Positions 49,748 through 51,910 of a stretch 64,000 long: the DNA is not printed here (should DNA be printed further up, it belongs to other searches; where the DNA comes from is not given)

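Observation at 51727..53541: F-box/ankyrin gene bracketed by a perfect 35-bp direct repeat that duplicates the 3' end of the permease gene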

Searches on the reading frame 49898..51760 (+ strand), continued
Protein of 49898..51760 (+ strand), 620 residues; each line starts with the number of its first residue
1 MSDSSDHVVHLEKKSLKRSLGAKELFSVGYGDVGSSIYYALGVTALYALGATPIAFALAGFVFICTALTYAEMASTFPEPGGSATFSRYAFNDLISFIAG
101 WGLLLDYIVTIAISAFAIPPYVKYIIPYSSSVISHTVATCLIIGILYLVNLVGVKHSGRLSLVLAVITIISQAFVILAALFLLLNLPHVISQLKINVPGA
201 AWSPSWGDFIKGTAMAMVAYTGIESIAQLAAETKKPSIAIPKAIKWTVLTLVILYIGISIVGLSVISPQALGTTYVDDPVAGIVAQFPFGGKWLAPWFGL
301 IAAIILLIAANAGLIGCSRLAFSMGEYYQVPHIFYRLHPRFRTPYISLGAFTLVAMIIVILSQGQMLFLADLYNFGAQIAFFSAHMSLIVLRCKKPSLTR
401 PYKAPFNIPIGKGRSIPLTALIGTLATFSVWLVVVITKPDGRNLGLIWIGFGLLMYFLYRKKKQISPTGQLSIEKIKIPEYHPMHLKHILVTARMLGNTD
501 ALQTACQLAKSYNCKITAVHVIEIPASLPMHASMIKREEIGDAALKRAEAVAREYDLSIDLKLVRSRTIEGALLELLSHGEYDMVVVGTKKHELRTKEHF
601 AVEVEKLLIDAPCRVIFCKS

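Call 67: find_encoding_contigs(protein=window:49898-51760:+, flank=4000, max_places=10)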
Protein window:49898-51760:+ (620 aa): 5 contigs read that carry it; 1 place shown.
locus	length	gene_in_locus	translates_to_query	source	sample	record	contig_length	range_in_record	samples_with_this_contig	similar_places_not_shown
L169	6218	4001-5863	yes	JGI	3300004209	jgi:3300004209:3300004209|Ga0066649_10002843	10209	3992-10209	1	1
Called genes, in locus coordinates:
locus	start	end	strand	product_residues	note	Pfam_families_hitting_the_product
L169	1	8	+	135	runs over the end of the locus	PF13413:HTH_25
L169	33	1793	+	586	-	PF00069:Pkinase, PF07714:PK_Tyr_Ser-Thr, PF03781:FGE-sulfatase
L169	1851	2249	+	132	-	PF01451:LMWPc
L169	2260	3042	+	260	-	PF11019:DUF2608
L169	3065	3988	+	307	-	PF02401:LYTB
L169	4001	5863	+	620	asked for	PF13520:AA_permease_2, PF00324:AA_permease, PF00582:Usp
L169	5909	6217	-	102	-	?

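Call 70: search_protein_families(library=pfam, proteins=[L051:10205-11791:+, L051:11812-13569:+, L048:12275-13618:+, L048:13999-15306:+, L058:9868-10485:+, L058:10541-11158:+, L050:10030-11610:+, L036:3965-6025:+, L062:10755-12461:-, L022:8396-9898:-], max_evalue=0.0001)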
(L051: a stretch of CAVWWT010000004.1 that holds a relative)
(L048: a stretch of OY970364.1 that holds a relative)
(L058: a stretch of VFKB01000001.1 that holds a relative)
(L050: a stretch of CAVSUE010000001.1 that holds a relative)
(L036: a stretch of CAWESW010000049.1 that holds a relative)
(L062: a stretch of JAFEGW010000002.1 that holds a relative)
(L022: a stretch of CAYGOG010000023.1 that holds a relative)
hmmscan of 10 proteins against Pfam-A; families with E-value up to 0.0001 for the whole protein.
L051:10205-11791:+ (529 aa): 0 families

L051:11812-13569:+ (586 aa): 0 families

L048:12275-13618:+ (448 aa): 3 families
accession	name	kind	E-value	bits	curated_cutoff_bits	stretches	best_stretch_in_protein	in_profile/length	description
PF00069.31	Pkinase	-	1.8e-28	100.1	31.7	1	228-439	42-257/263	Protein kinase domain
PF07714.23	PK_Tyr_Ser-Thr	-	3.4e-20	72.9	23.1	1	236-441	47-256/258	Protein tyrosine and serine/threonine kinase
PF01636.29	APH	-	5.5e-05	23.5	23.2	1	301-339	156-197/239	Phosphotransferase enzyme family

L048:13999-15306:+ (436 aa): 2 families
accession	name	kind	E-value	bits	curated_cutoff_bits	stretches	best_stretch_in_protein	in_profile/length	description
PF00069.31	Pkinase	-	3.4e-30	105.7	31.7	1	202-425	23-257/263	Protein kinase domain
PF07714.23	PK_Tyr_Ser-Thr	-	7.6e-24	84.8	23.1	1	175-426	2-255/258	Protein tyrosine and serine/threonine kinase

L058:9868-10485:+ (206 aa): 1 family
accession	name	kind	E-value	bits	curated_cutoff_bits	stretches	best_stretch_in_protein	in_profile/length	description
PF02517.21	Rce1-like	-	8.2e-15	55.3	22.4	1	97-195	6-92/93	Type II CAAX prenyl endopeptidase Rce1-like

L058:10541-11158:+ (206 aa): 1 family
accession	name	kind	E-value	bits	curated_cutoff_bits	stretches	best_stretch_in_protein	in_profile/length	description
PF02517.21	Rce1-like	-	1.3e-14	54.7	22.4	1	97-195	6-92/93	Type II CAAX prenyl endopeptidase Rce1-like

L050:10030-11610:+ (527 aa): 0 families

L036:3965-6025:+ (687 aa): 0 families

L062:10755-12461:- (569 aa): 2 families
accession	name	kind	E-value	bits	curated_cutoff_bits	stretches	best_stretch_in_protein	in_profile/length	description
PF00732.25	GMC_oxred_N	-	2.5e-25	90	23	1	32-356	1-216/218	GMC oxidoreductase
PF05199.19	GMC_oxred_C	-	1.7e-23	84.2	24.6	1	417-554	1-139/139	GMC oxidoreductase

L022:8396-9898:- (501 aa): 4 families
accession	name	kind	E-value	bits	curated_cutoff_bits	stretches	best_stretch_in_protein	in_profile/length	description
PF25019.1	LRR_R13L1-DRL21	-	2.2e-09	37.7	27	0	221-275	68-124/127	R13L1/DRL21 LRRs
PF12799.13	LRR_4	-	3.4e-08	33.9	27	0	178-211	3-35/44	Leucine Rich repeats (2 copies)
PF23598.1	LRR_14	-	7.5e-07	28.7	40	0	176-273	47-141/353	Leucine-rich repeat region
PF25013.1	LRR_Zer-1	-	1.9e-05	25.3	27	0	242-310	5-74/137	Zer-1-like, Leucine-rich repeats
